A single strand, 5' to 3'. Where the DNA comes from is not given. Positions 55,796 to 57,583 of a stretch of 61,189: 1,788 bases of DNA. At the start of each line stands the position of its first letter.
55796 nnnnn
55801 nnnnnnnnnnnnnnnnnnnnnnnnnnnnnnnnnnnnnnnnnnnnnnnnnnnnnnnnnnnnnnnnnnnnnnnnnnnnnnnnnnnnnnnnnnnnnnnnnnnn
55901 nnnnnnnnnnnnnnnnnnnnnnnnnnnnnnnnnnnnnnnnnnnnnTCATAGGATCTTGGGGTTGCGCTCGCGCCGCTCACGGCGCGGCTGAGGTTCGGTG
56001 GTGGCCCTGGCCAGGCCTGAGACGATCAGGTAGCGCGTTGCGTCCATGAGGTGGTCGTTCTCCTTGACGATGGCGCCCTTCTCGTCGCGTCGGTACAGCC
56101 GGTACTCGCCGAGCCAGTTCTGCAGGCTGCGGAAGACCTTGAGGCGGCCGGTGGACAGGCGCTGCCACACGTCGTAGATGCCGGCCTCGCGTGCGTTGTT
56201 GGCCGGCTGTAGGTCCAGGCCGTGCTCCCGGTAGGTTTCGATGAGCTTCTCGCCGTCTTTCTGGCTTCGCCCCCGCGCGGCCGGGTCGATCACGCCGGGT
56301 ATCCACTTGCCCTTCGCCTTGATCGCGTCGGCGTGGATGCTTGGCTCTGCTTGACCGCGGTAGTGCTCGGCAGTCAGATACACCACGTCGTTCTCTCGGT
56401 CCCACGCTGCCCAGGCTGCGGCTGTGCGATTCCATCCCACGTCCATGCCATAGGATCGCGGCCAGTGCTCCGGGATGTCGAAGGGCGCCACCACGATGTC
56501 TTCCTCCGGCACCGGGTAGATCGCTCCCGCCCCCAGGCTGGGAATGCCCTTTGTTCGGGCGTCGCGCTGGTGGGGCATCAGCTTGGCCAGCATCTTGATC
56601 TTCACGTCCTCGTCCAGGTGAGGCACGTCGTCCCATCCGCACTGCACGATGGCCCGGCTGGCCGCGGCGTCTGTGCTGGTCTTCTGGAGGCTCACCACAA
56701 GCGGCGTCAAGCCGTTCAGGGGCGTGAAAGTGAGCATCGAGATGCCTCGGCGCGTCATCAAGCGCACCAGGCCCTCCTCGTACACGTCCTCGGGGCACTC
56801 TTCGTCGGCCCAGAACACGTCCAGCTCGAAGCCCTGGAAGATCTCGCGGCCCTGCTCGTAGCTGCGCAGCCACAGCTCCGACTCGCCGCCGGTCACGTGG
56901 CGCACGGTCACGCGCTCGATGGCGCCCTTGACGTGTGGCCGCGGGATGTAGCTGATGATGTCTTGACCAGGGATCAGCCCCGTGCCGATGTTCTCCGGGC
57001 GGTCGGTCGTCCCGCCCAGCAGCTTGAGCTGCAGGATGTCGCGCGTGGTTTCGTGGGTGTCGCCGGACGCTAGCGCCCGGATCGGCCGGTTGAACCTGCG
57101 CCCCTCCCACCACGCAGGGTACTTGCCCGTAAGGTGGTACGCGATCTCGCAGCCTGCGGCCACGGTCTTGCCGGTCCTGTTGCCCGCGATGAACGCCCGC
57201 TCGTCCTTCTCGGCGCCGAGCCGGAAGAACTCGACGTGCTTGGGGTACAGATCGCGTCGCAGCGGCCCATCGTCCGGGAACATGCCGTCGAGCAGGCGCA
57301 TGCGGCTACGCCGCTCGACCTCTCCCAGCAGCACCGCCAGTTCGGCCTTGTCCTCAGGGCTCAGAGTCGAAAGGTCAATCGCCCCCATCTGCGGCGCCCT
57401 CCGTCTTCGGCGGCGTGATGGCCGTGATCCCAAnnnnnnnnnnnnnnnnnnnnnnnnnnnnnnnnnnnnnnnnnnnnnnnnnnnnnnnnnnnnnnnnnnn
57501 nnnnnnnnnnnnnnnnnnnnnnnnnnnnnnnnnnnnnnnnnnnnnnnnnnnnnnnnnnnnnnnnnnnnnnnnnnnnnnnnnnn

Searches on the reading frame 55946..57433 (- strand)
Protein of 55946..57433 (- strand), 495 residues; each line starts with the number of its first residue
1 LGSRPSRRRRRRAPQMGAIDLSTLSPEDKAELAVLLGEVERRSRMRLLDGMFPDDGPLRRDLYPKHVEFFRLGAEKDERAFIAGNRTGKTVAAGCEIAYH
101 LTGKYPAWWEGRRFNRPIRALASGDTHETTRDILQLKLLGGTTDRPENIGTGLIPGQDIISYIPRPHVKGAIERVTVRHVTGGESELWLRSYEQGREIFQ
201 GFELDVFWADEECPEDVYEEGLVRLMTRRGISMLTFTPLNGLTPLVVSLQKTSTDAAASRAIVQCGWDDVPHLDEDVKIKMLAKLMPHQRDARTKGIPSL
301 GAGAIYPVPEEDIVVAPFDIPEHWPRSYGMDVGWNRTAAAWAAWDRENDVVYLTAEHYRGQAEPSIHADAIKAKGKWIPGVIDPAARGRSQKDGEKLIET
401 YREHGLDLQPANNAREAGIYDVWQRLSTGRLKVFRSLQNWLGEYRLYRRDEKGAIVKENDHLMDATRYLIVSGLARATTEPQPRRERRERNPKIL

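Call 12: search_dna_similar(query=window:55946-57433:-, collection=phages, mode=protein, max_rows=15)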
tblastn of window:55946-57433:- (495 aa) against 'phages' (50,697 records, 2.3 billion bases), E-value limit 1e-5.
Records with a match: 438; places in all: 442; records where one place covers at least 80% of the query: 312.
Best place of each record, by identity: <60% 438.
By first word of the organism name: Pseudomonas 111; Escherichia 101; Salmonella 98; Vibrio 18; Caudoviricetes 13; Aeromonas 11; Proteus 10; Enterobacteria 10; Arthrobacter 8; Cronobacter 6; and 25 more.
By host as written in the record: Escherichia coli 62; - 41; Pseudomonas aeruginosa 39; Salmonella enterica subsp. enterica serovar Typhimurium 21; Salmonella sp. 17; Pseudomonas aeruginosa PAO1 16; Salmonella enterica 11; Pseudomonas sp. 9; and 131 more.
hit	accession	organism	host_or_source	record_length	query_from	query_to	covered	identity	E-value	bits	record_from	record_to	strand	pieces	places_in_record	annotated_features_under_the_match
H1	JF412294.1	EBPR podovirus 1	-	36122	22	481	93%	54.1%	5e-161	511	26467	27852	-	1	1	gp39: TerL | gp40: TerS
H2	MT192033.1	Chlorobiaceae phage CV-1-33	Chlorobiaceae bacterium strain GSB-B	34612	27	479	92%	53.2%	4e-152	485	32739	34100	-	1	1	hypothetical protein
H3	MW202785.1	Caudoviricetes sp.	Manatee Spring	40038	15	481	93%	51.7%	8e-84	466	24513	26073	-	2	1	large terminase protein (x2)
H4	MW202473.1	Caudoviricetes sp.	Manatee Spring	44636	38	481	90%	46.0%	4e-125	407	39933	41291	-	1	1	large terminase protein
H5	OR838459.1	Stenotrophomonas phage StenR_269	Stenotrophomonas rhizophila CEMTC 4565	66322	36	472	88%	44.2%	4e-119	390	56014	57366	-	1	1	terminase large subunit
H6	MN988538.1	Rhizobium phage RHph_Y25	Rhizobium etli N6212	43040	31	476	90%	42.9%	9e-104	346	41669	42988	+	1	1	terminase large subunit protein | hypothetical protein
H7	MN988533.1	Rhizobium phage RHph_N2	Rhizobium etli N741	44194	31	476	90%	42.6%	4e-103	344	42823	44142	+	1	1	terminase large subunit protein | hypothetical protein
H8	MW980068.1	Rhizobium phage RHEph18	Rhizobium etli sv. phaseoli N561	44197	31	476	90%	42.6%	4e-103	344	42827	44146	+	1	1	terminase large subunit protein | hypothetical protein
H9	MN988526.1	Rhizobium phage RHph_N3_2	Rhizobium phaseoli N3_2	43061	20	471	91%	41.3%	2e-99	333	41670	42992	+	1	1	terminase large subunit protein | hypothetical protein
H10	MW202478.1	Caudoviricetes sp.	Manatee Spring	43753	42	463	85%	44.0%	2e-113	374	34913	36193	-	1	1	large terminase protein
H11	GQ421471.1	Xylella phage Xfas53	Xylella fastidiosa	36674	29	471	89%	40.8%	3e-91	310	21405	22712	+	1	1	terL: TerL | gp30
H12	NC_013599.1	Xylella phage Xfas53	Xylella fastidiosa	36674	29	471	89%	40.8%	3e-91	310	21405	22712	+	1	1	terL: terminase family protein | DUF5681 domain-containing protein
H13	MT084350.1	Xylella phage Xfas53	Xylella fastidiosa subsp. multiplex ...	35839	29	471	89%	40.8%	4e-91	309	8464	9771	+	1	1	putative DNA packaging protein | hypothetical protein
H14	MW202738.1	Caudoviricetes sp.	Manatee Spring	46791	51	473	85%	41.6%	1e-103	345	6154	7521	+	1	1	large terminase protein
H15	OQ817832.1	Achromobacter phage CF418P1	Achromobacter sp.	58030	63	472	83%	42.8%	3e-88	301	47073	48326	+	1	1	terminase large subunit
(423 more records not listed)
